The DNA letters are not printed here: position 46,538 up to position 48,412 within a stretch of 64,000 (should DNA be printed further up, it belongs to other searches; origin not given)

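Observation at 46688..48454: NERD-like/SEC-C protein followed in frame, after one TAA, by the tail of a Cys-for-Ser trypsin-fold protease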

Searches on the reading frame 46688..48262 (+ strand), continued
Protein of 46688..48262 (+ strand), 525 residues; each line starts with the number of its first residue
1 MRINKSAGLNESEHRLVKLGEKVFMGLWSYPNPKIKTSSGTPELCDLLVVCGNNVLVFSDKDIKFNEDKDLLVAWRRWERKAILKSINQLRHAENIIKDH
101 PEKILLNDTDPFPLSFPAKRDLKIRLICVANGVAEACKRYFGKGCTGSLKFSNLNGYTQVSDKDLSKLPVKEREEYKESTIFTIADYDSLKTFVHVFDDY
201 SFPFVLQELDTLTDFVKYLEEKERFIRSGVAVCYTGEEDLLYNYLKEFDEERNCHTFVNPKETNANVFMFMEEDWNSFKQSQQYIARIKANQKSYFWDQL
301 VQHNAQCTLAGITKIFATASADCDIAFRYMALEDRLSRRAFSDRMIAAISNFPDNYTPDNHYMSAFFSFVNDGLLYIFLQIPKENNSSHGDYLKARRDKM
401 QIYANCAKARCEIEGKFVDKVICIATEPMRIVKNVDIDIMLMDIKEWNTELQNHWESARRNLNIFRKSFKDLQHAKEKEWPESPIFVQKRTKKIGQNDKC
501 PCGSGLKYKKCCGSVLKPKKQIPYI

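Call 17: search_protein_families(library=pfam, alignment_id=A1, max_evalue=1)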
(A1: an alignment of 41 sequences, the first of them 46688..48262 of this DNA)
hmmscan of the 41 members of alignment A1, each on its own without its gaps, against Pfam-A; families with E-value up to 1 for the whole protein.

A. member 1, window:46688-48262:+ (525 aa): 2 families
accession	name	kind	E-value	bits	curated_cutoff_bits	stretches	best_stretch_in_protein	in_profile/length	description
PF02810.21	SEC-C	-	2e-07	31.2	20.4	1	497-513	2-18/19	SEC-C motif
PF21105.3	DyP_N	-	0.059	13.9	27.5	1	266-377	16-128/163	DyP dimeric alpha+beta barrel domain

B. families by the number of members that match (of 41 scanned): 22 families
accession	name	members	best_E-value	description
PF02810.21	SEC-C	41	2.2e-10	SEC-C motif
PF08378.17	NERD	4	0.00078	Nuclease-related domain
PF04938.17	SIP1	2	0.02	Survival motor neuron (SMN) interacting protein 1 (SIP1)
PF00980.22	Rota_Capsid_VP6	1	0.02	Rotavirus major capsid protein VP6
PF00165.29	HTH_AraC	1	0.023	Bacterial regulatory helix-turn-helix proteins, AraC family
PF04275.20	P-mevalo_kinase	1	0.036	Phosphomevalonate kinase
PF25744.1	T4_Y13H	1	0.041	Bacteriophage T4 Y13H protein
PF08204.17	V-set_CD47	1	0.049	CD47 immunoglobulin-like domain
PF07198.17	DUF1410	1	0.052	Protein of unknown function (DUF1410)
PF19058.5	DUF5754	1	0.055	Family of unknown function (DUF5754)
PF19225.6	Spo16_N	1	0.058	Spo16 protein, N-terminal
PF21105.3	DyP_N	1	0.059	DyP dimeric alpha+beta barrel domain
PF09776.14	Mitoc_L55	1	0.067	Mitochondrial ribosomal protein L55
PF14328.11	DUF4385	1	0.068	Domain of unknown function (DUF4385)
PF18086.7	PPIP5K2_N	1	0.087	Diphosphoinositol pentakisphosphate kinase 2 N-terminal domain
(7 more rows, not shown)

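Call 18: find_related_loci(query=A1, collection=genome_contigs, flank=6000)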
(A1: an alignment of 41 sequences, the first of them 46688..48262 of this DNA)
Query A1 (525 aa) in genome_contigs; peptide patterns used: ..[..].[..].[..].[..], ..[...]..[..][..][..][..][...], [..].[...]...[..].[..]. (x = any residue, [..] = any of these).
600 stretches matched a pattern (row limit reached: there are more); 413 encode a relative of the query (tblastn E <= 1e-3); the best 80 are kept; 80 distinct loci.
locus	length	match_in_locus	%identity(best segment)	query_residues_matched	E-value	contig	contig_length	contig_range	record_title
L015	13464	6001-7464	33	1-515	1e-77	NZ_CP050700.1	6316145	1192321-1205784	Desulfopila sp. IMCC35008 chromosome, complete genome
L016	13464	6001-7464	32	5-512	7e-63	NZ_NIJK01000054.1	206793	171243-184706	Shewanella indica strain KJW27 scaffold10, whole genome shotgun sequence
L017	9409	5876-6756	27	12-373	6e-12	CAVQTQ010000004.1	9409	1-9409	MAG: uncultured Acidobacteriaceae bacterium isolate MFD09222.bin.2.148 genome assembly, contig: contig_42811, whole geno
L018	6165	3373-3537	50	459-514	2e-10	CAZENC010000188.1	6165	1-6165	MAG TPA_asm: uncultured Desulfobacteraceae bacterium isolate binchicken_co129_8 genome assembly, contig: NODE_44016_leng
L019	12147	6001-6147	48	465-514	1e-9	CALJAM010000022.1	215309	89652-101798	MAG: uncultured Bryobacteraceae bacterium isolate S1_Bin_MAXBIN__189_1 genome assembly, contig: c_000000970125, whole ge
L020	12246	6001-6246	39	431-520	2e-9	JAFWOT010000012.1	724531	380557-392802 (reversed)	MAG: Clostridia bacterium isolate RGIG5933 Sheep_Omasum-1__c257746, whole genome shotgun sequence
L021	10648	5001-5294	36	427-520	2e-9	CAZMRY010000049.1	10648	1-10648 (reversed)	MAG TPA_asm: uncultured Eubacteriales bacterium isolate SRP315200_co1_798 genome assembly, contig: NODE_13850_length_106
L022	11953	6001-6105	63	483-516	4e-9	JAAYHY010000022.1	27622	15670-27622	MAG: Bacillota bacterium isolate AS09scLD_416 57904_AS09, whole genome shotgun sequence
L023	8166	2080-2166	69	485-513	4e-9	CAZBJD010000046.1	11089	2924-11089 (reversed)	MAG TPA_asm: uncultured Eubacteriales bacterium isolate SRP315200_co2_485 genome assembly, contig: NODE_8061_length_1108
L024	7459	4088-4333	28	434-516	1e-8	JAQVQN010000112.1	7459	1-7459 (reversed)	MAG: Kiritimatiellae bacterium isolate STF1_228 NODE_35263_length_7459_cov_3.979269_Sandtown_F1, whole genome shotgun se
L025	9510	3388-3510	52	471-514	9e-9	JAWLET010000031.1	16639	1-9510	MAG: Desulfobacteraceae bacterium isolate 20BLK6-1.bin.83 NODE_3437_length_16639_cov_8.918622, whole genome shotgun sequ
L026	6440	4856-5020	46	459-514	1e-8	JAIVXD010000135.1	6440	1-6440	MAG: Anaerolineales bacterium isolate HYP3_US_12_3 NODE_7611_length_6440_cov_1.112150, whole genome shotgun sequence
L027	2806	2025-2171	49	467-515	1e-8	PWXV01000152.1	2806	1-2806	MAG: Ignavibacteriales bacterium isolate T3Sed10_11 T3-Sed10-C114322, whole genome shotgun sequence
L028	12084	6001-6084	64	486-513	2e-8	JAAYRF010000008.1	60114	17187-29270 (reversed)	MAG: Bacillota bacterium isolate AS23ysBPME_168 2149_AS23, whole genome shotgun sequence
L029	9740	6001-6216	43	460-514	2e-8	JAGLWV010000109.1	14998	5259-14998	MAG: Candidatus Aminicenantes bacterium isolate RS_12_32 ZL285.bin.32.fa_109, whole genome shotgun sequence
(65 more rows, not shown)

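Call 20: search_dna_similar(query=window:46688-48262:+, collection=phages, mode=protein, max_rows=20)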
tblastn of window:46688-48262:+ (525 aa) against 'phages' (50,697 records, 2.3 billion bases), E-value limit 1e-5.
No match.

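Call 21: search_dna_similar(query=window:46688-48262:+, collection=plasmids, mode=protein, max_rows=20)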
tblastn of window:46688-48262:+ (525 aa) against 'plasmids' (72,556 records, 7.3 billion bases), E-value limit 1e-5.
Records with a match: 141; places in all: 142; records where one place covers at least 80% of the query: 106.
Best place of each record, by identity: <60% 141.
By first word of the organism name: Klebsiella 61; Citrobacter 19; Providencia 15; Escherichia 12; Enterobacter 7; Xanthomonas 5; Raoultella 5; Agrobacterium 5; Rhizobium 2; Crinalium 1; and 9 more.
By predicted mobility (MOB-suite, as given by PLSDB): conjugative 92; non-mobilizable 41; mobilizable 8.
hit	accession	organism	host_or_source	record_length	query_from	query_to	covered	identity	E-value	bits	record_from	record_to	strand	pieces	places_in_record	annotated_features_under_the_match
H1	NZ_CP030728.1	Klebsiella pneumoniae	Homo sapiens,feces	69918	3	513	97%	32.5%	7e-63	230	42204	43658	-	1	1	SEC-C metal-binding domain-containing protein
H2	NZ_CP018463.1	Xanthomonas euvesicatoria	Capsicum frutescens,pathogen ...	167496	4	521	99%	30.8%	9e-60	221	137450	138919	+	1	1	SEC-C metal-binding domain-containing protein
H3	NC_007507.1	Xanthomonas euvesicatoria pv. vesicatoria str. 85-10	-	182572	4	521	99%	30.8%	9e-60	221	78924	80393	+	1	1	SEC-C metal-binding domain-containing protein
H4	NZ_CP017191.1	Xanthomonas euvesicatoria pv. vesicatoria str. 85-10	pepper plant,single cell,infected ...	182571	4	521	99%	30.8%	9e-60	221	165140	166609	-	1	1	SEC-C metal-binding domain-containing protein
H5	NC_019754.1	Crinalium epipsammum PCC 9333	-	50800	1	481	92%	31.4%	5e-57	213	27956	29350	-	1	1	hypothetical protein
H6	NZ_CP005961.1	Pseudomonas mandelii JR-1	natural mineral water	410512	3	512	97%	29.5%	4e-50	192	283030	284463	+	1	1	SEC-C metal-binding domain-containing protein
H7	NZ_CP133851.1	Citrobacter freundii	Homo sapiens,pure culture,drain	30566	2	514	98%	29.3%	7e-55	206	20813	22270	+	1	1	SEC-C metal-binding domain-containing protein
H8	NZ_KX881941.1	Klebsiella pneumoniae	Homo sapiens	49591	2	514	98%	29.3%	8e-55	206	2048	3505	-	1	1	SEC-C metal-binding domain-containing protein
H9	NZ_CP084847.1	Klebsiella pneumoniae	Water,Whole organism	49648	2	514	98%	29.3%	8e-55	206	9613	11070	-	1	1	SEC-C metal-binding domain-containing protein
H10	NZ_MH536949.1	Citrobacter freundii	-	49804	2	514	98%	29.3%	8e-55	206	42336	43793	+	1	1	SEC-C metal-binding domain-containing protein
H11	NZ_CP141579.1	Klebsiella pneumoniae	Homo sapiens,pure culture,wound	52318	2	514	98%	29.3%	8e-55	206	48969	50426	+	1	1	SEC-C metal-binding domain-containing protein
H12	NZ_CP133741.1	Klebsiella pneumoniae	Homo sapiens,pure culture,blood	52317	2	514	98%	29.3%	8e-55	206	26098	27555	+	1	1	SEC-C metal-binding domain-containing protein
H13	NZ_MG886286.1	Escherichia coli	dog,urine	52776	2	514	98%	29.3%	8e-55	206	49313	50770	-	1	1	SEC-C metal-binding domain-containing protein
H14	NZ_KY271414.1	Klebsiella pneumoniae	-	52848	2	514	98%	29.3%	8e-55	206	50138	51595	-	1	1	SEC-C metal-binding domain-containing protein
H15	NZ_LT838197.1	Escherichia coli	Homo sapiens,clinical isolate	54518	2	514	98%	29.3%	8e-55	206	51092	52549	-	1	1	SEC-C metal-binding domain-containing protein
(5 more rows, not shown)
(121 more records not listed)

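Call 22: get_annotated_region(hit=H8, flank=5000)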
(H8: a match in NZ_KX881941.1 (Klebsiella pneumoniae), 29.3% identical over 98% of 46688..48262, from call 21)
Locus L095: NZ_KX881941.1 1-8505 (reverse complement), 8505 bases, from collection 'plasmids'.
description: Klebsiella pneumoniae subsp. pneumoniae strain H154180724 plasmid pJF-WMKPCN1, complete sequence
organism: Klebsiella pneumoniae (NCBI taxid 72407)
taxonomy: Bacteria; Pseudomonadota; Gammaproteobacteria; Enterobacterales; Enterobacteriaceae; Klebsiella; Klebsiella pneumoniae
host: -; source: Homo sapiens; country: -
typing (MOB-suite, as given by PLSDB): conjugative; replicon IncN; relaxase MOBF; mating-pair formation MPF_T
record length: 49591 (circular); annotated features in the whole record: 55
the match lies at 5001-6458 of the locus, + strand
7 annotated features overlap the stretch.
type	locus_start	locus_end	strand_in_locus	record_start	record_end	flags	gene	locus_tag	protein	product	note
CDS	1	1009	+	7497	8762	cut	mucB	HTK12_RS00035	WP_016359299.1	translesion error-prone DNA polymerase V subunit MucB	-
CDS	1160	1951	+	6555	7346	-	-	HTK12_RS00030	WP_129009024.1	SprT-like domain-containing protein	-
CDS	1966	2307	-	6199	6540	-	ardK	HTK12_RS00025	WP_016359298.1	antirestriction protein ArdAB regulator ArdK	-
CDS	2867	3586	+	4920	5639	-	-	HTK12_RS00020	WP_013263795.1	replication initiation protein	GO:0006270 - DNA replication initiation [Evidence IEA]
CDS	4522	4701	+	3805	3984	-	-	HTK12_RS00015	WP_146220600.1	hypothetical protein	-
CDS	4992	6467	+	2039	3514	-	-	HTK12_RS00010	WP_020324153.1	SEC-C metal-binding domain-containing protein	-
CDS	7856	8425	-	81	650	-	-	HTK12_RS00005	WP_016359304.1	recombinase family protein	GO:0006310 - DNA recombination [Evidence IEA]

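Call 23: get_annotated_region(hit=H1, flank=5000)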
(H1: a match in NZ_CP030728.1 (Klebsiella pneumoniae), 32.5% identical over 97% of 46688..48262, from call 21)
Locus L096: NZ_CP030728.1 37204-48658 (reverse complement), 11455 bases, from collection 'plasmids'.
description: Klebsiella pneumoniae strain B3 plasmid pKpnB3_1, complete sequence
organism: Klebsiella pneumoniae (NCBI taxid 573)
taxonomy: Bacteria; Pseudomonadota; Gammaproteobacteria; Enterobacterales; Enterobacteriaceae; Klebsiella; Klebsiella pneumoniae
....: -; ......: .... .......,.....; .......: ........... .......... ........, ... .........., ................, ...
typing (MOB-suite, as given by PLSDB): non-mobilizable
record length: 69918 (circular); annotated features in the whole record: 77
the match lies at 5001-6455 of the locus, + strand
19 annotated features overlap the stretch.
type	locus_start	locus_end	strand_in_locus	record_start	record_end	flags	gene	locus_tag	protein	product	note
CDS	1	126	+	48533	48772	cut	-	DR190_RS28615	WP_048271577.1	AlpA family phage regulatory protein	-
CDS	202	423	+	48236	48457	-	-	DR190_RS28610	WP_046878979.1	AlpA family phage regulatory protein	-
CDS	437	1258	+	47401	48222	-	-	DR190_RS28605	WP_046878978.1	DUF2971 domain-containing protein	-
CDS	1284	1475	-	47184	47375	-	-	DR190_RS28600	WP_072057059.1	toxin-antitoxin system HicB family antitoxin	-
CDS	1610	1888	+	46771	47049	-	-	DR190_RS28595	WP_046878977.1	host cell division inhibitor Icd-like protein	-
CDS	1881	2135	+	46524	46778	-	-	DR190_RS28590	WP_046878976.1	hypothetical protein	-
CDS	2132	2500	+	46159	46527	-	-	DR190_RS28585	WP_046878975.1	hypothetical protein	-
CDS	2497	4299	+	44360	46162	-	-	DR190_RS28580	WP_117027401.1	DUF5906 domain-containing protein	-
CDS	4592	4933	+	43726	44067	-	-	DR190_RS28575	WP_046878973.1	hypothetical protein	-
CDS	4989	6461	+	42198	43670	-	-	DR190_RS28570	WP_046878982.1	SEC-C metal-binding domain-containing protein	-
CDS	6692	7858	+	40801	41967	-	-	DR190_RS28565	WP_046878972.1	phage major capsid protein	GO:0019068 - virion assembly [Evidence IEA]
CDS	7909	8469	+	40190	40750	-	-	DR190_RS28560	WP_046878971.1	HK97 family phage prohead protease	GO:0019082 - viral protein processing [Evidence IEA]; GO:0019068 - virion assembly [Evidence IEA]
CDS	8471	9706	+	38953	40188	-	-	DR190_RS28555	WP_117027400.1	phage portal protein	GO:0019068 - virion assembly [Evidence IEA]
CDS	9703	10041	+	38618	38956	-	-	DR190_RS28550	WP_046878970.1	phage head closure protein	GO:0019068 - virion assembly [Evidence IEA]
CDS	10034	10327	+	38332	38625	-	-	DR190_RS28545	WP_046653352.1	head-tail connector protein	GO:0016032 - viral process [Evidence IEA]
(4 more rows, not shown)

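Call 24: get_annotated_region(hit=H2, flank=5000)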
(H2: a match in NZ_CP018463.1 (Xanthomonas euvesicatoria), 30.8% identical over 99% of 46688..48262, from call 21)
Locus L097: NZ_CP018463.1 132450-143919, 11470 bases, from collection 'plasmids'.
description: Xanthomonas euvesicatoria strain LMG930 plasmid pLMG930.2, complete sequence
organism: Xanthomonas euvesicatoria (NCBI taxid 456327)
taxonomy: Bacteria; Pseudomonadota; Gammaproteobacteria; Lysobacterales; Lysobacteraceae; Xanthomonas; Xanthomonas euvesicatoria
host: -; source: Capsicum frutescens,pathogen culture,pepper field; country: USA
typing (MOB-suite, as given by PLSDB): conjugative; relaxase MOBP; mating-pair formation MPF_I
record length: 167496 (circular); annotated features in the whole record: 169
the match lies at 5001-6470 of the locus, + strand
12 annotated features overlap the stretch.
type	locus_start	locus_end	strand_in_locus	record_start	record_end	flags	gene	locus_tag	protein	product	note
CDS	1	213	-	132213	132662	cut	-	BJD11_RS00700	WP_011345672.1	hypothetical protein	-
CDS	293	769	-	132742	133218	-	-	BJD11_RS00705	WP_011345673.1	hypothetical protein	-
CDS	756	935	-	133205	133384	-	-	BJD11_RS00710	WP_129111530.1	hypothetical protein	-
CDS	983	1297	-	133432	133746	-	-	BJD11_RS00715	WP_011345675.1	hypothetical protein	-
CDS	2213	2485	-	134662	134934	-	-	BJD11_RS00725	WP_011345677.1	BPSL0761 family protein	-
CDS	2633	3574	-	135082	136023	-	-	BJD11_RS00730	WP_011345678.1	DNA-binding protein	-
CDS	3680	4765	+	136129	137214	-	-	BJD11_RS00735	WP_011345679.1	site-specific integrase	GO:0015074 - DNA integration [Evidence IEA]; GO:0006310 - DNA recombination [Evidence IEA]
CDS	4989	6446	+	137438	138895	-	-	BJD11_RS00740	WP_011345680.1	SEC-C metal-binding domain-containing protein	-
CDS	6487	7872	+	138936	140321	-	-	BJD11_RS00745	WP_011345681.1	hypothetical protein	-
CDS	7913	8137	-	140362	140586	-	-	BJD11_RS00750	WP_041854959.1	hypothetical protein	-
CDS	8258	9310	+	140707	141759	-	-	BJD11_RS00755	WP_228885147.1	AAA family ATPase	-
CDS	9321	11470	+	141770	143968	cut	-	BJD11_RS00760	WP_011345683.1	S8 family peptidase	-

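Call 25: predict_structure(alignment_id=A1)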
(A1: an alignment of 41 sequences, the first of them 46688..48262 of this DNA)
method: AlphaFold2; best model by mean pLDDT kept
length: 525 residues; sequences in the alignment: 41
mean_pLDDT: 89.0   pTM: 0.87
mean pLDDT of the five models: 89.0, 88.7, 88.1, 87.6, 84.3
residues with pLDDT >= 90: 340; 70-90: 151; 50-70: 27; < 50: 7
segments of 3 or more residues with pLDDT < 50: 520-525
pLDDT, mean of each block of 10 residues (from residue 1): 81 85 83 94 95 94 94 95 97 97 93 90 97 94 91 82 89 90 94 96 94 95 94 95 92 88 85 92 91 94 86 69 76 93 93 85 90 95 90 93 96 95 95 89 93 97 90 75 68 76 84 69 43
secondary structure, 60 per line:
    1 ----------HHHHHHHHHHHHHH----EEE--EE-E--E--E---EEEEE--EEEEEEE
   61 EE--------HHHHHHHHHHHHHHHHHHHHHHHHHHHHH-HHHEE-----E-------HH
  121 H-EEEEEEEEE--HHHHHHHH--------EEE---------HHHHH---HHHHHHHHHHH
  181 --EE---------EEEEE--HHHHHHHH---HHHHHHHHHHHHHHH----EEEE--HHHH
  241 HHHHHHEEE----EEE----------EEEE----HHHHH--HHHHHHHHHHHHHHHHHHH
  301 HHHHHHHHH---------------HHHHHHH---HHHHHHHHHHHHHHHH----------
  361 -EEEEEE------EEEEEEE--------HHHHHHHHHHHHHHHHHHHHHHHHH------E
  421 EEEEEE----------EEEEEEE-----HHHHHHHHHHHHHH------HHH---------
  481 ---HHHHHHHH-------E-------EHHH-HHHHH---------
elements in order: H11-24 E29-31 E47-51 E54-62 H71-99 E123-131 H134-141 E150-152 H162-166 H170-180 E194-198 H201-208 H212-226 E231-234 H237-246 E247-249 E254-256 E267-270 H275-279 H282-309 H325-331 H335-350 E362-367 E374-380 H389-413 E420-426 E437-443 H449-462 H484-491 H512-516

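Call 27: find_encoding_contigs(protein=P0005, flank=6000, max_places=5)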
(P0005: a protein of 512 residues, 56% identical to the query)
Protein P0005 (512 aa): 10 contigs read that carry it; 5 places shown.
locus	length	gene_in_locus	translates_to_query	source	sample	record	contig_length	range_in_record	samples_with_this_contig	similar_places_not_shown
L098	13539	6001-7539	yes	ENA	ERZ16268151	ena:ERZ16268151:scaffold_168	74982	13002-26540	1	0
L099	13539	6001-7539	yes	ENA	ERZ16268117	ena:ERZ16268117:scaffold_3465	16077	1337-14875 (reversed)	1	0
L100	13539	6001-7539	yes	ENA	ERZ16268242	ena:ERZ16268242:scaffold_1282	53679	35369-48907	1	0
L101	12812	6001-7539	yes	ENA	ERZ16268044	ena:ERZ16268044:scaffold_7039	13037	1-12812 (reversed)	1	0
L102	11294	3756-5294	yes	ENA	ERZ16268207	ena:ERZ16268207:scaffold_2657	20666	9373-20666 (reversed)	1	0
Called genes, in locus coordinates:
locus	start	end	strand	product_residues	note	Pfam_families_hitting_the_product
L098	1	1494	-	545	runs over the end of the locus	PF00239:Resolvase, PF07508:Recombinase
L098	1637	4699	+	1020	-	PF00580:UvrD-helicase, PF13245:AAA_19, PF01443:Viral_helicase1 (faint), PF13087:AAA_12 (weak), PF13361:UvrD_C, PF13538:UvrD_C_2 (faint)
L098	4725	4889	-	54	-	-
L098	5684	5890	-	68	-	-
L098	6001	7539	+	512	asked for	PF02810:SEC-C (weak)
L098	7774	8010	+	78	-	-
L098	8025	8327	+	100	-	-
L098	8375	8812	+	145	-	-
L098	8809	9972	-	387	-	-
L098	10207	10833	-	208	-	PF17289:Terminase_6C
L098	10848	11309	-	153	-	-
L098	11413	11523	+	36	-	-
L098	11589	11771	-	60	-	-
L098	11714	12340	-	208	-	-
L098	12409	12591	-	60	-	-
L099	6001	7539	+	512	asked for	PF02810:SEC-C (weak)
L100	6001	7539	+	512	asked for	PF02810:SEC-C (weak)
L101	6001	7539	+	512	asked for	PF02810:SEC-C (weak)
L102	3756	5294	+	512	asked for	PF02810:SEC-C (weak)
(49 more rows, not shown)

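Call 28: find_encoding_contigs(protein=P0004, flank=6000, max_places=4)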
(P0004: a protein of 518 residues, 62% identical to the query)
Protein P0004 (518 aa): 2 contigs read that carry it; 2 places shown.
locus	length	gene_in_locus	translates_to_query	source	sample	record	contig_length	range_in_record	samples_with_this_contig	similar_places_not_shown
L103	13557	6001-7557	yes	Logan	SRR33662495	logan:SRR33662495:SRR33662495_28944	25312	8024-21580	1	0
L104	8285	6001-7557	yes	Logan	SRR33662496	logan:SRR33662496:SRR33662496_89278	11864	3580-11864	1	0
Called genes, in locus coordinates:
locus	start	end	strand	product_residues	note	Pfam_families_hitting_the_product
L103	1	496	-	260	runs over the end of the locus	-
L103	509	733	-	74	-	-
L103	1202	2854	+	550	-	PF02384:N6_Mtase, PF20473:MmeI_Mtase (faint), PF07669:Eco57I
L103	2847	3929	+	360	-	PF00145:DNA_methylase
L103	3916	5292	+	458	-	PF13391:HNH_2 (weak)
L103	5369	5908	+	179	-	-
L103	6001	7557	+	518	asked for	PF02810:SEC-C (weak)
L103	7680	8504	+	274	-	PF18863:AbiJ_NTD4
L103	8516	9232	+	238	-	-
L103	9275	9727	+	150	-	PF14163:SieB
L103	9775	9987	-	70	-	PF18932:DUF5681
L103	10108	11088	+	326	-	-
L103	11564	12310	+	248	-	PF00293:NUDIX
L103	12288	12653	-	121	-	PF04266:ASCH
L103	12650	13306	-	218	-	PF03575:Peptidase_S51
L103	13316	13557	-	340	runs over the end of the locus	PF02016:Peptidase_S66, PF17676:Peptidase_S66C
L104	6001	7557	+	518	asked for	PF02810:SEC-C (weak)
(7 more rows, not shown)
